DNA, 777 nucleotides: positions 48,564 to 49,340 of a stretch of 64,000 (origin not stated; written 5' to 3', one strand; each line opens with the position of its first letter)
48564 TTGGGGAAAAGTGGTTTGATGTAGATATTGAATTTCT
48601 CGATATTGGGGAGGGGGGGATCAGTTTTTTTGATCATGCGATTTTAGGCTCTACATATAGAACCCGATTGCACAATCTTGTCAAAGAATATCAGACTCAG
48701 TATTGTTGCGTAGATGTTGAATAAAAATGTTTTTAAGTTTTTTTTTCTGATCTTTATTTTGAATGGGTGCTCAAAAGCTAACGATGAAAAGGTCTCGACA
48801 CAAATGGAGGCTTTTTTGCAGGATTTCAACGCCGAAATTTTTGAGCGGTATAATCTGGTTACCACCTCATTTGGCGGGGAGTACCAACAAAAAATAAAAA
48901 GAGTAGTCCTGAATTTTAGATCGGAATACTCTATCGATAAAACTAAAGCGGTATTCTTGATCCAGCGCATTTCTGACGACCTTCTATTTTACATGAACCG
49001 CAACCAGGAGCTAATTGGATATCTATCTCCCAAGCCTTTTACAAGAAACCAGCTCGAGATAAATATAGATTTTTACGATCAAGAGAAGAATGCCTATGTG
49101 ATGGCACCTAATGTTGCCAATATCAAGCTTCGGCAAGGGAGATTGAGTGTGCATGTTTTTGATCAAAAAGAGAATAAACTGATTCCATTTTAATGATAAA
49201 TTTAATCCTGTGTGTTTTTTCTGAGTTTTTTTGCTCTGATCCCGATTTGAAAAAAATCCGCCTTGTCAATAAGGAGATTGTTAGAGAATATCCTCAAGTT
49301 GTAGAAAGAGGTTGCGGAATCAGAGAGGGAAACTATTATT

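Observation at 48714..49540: Two overlapping small genes after the Rhs toxin: candidate immunity pair, possibly a tandem duplication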

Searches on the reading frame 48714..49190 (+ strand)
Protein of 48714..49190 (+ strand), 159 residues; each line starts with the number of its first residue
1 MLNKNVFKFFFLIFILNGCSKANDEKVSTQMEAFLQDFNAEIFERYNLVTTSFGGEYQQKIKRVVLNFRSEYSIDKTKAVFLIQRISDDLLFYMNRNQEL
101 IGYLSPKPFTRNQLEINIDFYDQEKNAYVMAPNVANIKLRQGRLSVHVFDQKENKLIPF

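Call 3: search_protein_families(library=pfam, proteins=[window:48714-49190:+], max_evalue=1)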
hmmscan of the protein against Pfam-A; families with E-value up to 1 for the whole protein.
window:48714-49190:+ (159 aa): 0 families

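Call 5: search_protein_families(library=ncbifam, proteins=[window:48714-49190:+], max_evalue=1)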
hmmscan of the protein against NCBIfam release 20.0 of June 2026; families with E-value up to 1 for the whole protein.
window:48714-49190:+ (159 aa): 0 families

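Call 6: find_homologous_proteins(query=window:48714-49190:+, max_evalue=0.01)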
Query window:48714-49190:+ (159 aa): 7 proteins with E <= 0.01 among 11 candidates.
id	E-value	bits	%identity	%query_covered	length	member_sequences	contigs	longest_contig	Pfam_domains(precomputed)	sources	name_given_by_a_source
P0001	9.2e-97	339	99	100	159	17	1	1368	-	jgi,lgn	-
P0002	1.7e-58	214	63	89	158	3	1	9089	-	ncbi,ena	-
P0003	8.1e-56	206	58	99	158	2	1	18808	-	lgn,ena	-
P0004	6.6e-51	190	54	92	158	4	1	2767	-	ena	-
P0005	2.7e-46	175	53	93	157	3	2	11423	-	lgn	-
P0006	1.2e-41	160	56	81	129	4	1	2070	-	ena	-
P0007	7.9e-30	121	56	58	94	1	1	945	-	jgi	-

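Call 7: find_encoding_contigs(protein=P0003, flank=8000, max_places=4)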
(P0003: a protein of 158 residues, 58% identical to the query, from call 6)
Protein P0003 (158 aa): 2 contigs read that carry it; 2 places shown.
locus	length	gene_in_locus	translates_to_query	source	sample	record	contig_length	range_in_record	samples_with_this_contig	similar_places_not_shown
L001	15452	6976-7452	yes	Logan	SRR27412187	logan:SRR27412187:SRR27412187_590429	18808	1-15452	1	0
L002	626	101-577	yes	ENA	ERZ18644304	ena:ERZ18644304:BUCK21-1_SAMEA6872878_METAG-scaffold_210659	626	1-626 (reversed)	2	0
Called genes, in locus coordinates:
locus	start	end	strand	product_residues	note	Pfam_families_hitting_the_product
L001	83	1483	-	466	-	PF00324:AA_permease, PF13520:AA_permease_2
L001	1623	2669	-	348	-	PF09844:DUF2071, PF04134:DCC1-like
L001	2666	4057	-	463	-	PF00324:AA_permease, PF13520:AA_permease_2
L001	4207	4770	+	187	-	PF00300:His_Phos_1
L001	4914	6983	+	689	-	PF25023:TEN_YD-shell (faint)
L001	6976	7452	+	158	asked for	-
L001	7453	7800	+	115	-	-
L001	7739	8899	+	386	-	PF04966:OprB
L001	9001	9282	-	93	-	-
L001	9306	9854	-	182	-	-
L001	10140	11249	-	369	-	-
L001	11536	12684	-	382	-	-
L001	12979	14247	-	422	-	-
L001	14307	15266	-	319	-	-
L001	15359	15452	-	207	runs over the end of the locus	-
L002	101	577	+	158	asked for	-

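Call 8: find_encoding_contigs(protein=P0002, flank=8000, max_places=4)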
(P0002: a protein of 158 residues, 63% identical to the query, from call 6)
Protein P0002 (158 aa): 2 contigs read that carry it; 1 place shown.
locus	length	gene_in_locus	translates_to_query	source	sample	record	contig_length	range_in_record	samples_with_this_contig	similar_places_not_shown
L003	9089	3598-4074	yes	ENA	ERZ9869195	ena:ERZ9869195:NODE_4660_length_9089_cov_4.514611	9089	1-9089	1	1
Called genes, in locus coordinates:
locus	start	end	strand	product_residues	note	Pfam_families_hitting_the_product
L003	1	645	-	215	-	?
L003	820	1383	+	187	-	PF00300:His_Phos_1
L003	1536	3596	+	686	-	PF25023:TEN_YD-shell (faint), PF05593:RHS_repeat (faint)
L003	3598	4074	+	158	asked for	-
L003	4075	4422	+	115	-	-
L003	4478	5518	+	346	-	PF04966:OprB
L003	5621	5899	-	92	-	-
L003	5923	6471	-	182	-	-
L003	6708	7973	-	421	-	-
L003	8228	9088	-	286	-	?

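Call 9: find_encoding_contigs(protein=P0005, flank=8000, max_places=4)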
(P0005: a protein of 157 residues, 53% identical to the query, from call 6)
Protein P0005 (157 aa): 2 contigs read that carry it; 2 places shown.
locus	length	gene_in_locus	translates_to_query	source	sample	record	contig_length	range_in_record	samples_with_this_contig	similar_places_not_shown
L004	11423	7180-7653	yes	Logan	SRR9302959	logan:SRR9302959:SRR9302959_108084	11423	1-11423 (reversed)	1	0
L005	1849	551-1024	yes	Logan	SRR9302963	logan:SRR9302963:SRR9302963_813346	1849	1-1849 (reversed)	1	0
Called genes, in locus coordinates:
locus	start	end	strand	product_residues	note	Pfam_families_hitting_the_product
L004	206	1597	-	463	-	PF00324:AA_permease, PF13520:AA_permease_2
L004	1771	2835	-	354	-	PF09844:DUF2071, PF04134:DCC1-like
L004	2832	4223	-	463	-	PF00324:AA_permease, PF13520:AA_permease_2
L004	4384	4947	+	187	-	PF00300:His_Phos_1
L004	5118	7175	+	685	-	PF05593:RHS_repeat (faint)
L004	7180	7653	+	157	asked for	-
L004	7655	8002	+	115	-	-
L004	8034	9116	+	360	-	PF04966:OprB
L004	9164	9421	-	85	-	-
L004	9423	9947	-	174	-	-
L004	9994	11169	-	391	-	-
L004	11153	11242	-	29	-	-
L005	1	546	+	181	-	?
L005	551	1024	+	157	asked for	-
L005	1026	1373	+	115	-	-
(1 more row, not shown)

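Call 16: find_encoding_contigs(protein=P0004, flank=8000, max_places=4)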
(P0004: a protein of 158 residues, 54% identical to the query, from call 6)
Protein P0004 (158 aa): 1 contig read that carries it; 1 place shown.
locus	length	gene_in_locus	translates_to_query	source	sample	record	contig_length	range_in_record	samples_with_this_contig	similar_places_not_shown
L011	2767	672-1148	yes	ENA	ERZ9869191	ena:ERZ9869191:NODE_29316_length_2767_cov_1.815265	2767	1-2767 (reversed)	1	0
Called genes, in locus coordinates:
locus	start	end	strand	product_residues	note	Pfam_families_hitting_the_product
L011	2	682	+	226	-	?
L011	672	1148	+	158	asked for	-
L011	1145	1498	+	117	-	-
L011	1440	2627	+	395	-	PF04966:OprB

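Call 25: predict_structure(alignment_id=A1)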
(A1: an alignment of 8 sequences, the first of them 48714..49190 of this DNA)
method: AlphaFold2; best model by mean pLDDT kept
length: 159 residues; sequences in the alignment: 8
mean_pLDDT: 88.8   pTM: 0.79
mean pLDDT of the five models: 88.8, 88.8, 87.8, 73.3, 70.6
residues with pLDDT >= 90: 125; 70-90: 9; 50-70: 17; < 50: 8
segments of 3 or more residues with pLDDT < 50: 17-22
pLDDT, mean of each block of 10 residues (from residue 1): 53 49 71 97 98 94 98 96 98 96 94 98 93 97 97 93
secondary structure, 60 per line:
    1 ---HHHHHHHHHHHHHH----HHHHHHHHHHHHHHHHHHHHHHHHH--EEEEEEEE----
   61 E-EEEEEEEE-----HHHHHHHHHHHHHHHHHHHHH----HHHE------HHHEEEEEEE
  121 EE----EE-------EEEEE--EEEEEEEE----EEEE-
elements in order: H4-17 H22-46 E49-56 E63-70 H76-96 E114-122 E136-140 E143-150 E155-158

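Call 32: fold_search(model_id=the predicted structure, library=pdb)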
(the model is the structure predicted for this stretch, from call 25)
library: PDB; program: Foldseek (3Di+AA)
matches with E <= 10: 519; with E <= 0.001: 0
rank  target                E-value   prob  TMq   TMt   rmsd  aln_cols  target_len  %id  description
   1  4hn3_A                2.4e-02  0.95  0.40  0.22   6.2       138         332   14  The crystal structure of a sex pheromone precursor (lmo1757) from Listeria monocytogenes EGD-e (released 2012-10-31)
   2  3ib5                  6.9e-02  0.72  0.35  0.20   6.2       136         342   12  Crystal structure of Sex pheromone precursor (YP_536235.1) from LACTOBACILLUS SALIVARIUS SUBSP. SALIVARIUS UCC118 at 1.3 (released 2009-08-04)
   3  8jhz_A                1.5e-01  0.20  0.25  0.02  14.4       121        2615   12  Cryo-EM structure of the TcsH-TMPRSS2 complex (released 2024-03-20)
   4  7ljo                  2.6e-01  0.44  0.41  0.26   6.8       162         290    7  Structure of the Bacteroides fragilis CD-NTase CdnB in complex with ADP (released 2021-06-02)
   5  7qsd_C                2.6e-01  0.21  0.26  0.21  14.3       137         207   12  Bovine complex I in the active state at 3.1 A (released 2022-03-02)
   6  8bh7_A                2.8e-01  0.23  0.34  0.34  12.3       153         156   12  The complex of immature 30S ribosomal subunit with Ribosome maturation factor P (RimP) from Staphylococcus aureus (released 2023-09-20)
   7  6qek_A                2.9e-01  0.60  0.33  0.54   4.0        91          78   11  Putative membrane tansporter, magnetosome protein MamM CTD [Desulfamplus magnetovallimortis BW-1] (released 2019-01-23)
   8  9nfh                  2.9e-01  0.57  0.29  0.38   5.1        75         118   16  Native cis-CaaD (released 2025-04-02)
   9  4hlb                  2.9e-01  0.54  0.36  0.52   5.9       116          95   11  Crystal structure of an alpha-lytic protease prodomain-like protein (DESPIG_01740) from Desulfovibrio piger ATCC 29098 a (released 2012-12-12)
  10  9bja_B                3.1e-01  0.12  0.22  0.15  13.7       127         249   14  C. difficile Tcdb cysteine protease domain in complex with IP6 (released 2024-07-03)
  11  3w63                  3.8e-01  0.51  0.32  0.52   4.3        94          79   16  MamM-CTD 215-293 (released 2014-04-16)
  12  1ib8                  3.8e-01  0.12  0.28  0.27  13.2       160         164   13  SOLUTION STRUCTURE AND FUNCTION OF A CONSERVED PROTEIN SP14.3 ENCODED BY AN ESSENTIAL STREPTOCOCCUS PNEUMONIAE GENE (released 2002-03-27)
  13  6o38_F                3.8e-01  0.10  0.13  0.04  14.9        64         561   17  Structure of a chaperone-substrate complex (released 2019-07-24)
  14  3w66                  4.3e-01  0.44  0.32  0.51   4.6        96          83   14  MamM-CTD D249A and H285A (released 2014-04-16)
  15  9ngd                  4.3e-01  0.13  0.23  0.29   7.2        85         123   18  cis-CaaD/Cg10062 chimera (released 2025-04-02)
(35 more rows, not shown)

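Call 86: list_cluster_members(proteins=[L021:11344-11865:+, L023:10328-10837:+, L024:10483-11007:+, L021:15094-16614:+, L023:11699-12679:-, L024:2848-3825:+, window:48714-49190:+, window:49193-49537:+, L019:7988-8344:+, L023:10850-11590:-])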
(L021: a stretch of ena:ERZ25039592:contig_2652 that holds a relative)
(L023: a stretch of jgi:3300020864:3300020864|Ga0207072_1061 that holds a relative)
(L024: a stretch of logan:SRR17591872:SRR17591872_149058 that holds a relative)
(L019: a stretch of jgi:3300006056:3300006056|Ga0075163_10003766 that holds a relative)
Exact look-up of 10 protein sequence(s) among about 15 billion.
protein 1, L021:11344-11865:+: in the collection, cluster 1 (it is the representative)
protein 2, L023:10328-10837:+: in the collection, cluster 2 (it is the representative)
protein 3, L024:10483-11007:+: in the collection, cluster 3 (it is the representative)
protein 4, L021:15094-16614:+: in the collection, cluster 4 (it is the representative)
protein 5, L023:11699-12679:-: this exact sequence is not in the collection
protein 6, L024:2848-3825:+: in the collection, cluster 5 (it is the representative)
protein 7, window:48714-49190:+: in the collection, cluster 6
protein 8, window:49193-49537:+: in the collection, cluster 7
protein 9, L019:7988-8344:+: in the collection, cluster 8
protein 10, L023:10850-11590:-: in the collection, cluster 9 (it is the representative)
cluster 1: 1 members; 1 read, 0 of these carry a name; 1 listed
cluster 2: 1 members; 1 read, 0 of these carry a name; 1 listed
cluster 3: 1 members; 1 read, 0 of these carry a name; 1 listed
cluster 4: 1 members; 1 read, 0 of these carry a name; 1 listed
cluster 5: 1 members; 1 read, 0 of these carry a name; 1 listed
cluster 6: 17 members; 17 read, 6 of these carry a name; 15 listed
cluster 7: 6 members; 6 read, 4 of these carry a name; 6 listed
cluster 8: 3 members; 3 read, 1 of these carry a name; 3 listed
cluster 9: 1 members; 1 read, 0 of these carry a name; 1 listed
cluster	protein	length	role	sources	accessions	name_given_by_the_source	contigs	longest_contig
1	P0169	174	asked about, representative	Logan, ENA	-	-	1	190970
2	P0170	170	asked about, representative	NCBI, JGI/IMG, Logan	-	-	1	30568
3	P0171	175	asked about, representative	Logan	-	-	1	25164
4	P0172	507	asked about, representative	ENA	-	-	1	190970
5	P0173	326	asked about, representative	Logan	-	-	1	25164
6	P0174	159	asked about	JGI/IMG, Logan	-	-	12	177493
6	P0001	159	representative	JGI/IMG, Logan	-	-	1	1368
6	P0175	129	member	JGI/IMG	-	hypothetical protein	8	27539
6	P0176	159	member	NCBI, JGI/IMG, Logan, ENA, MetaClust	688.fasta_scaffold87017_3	hypothetical protein | \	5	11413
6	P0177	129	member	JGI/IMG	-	hypothetical protein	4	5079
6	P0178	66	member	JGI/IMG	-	hypothetical protein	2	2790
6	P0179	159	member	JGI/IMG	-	hypothetical protein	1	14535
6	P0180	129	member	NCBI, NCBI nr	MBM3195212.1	MAG: hypothetical protein FJZ62_00485 [Chlamydiae bacterium] | hypothetical protein [Chlamydiota bacterium]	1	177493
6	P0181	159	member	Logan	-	-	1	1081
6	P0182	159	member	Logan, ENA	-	-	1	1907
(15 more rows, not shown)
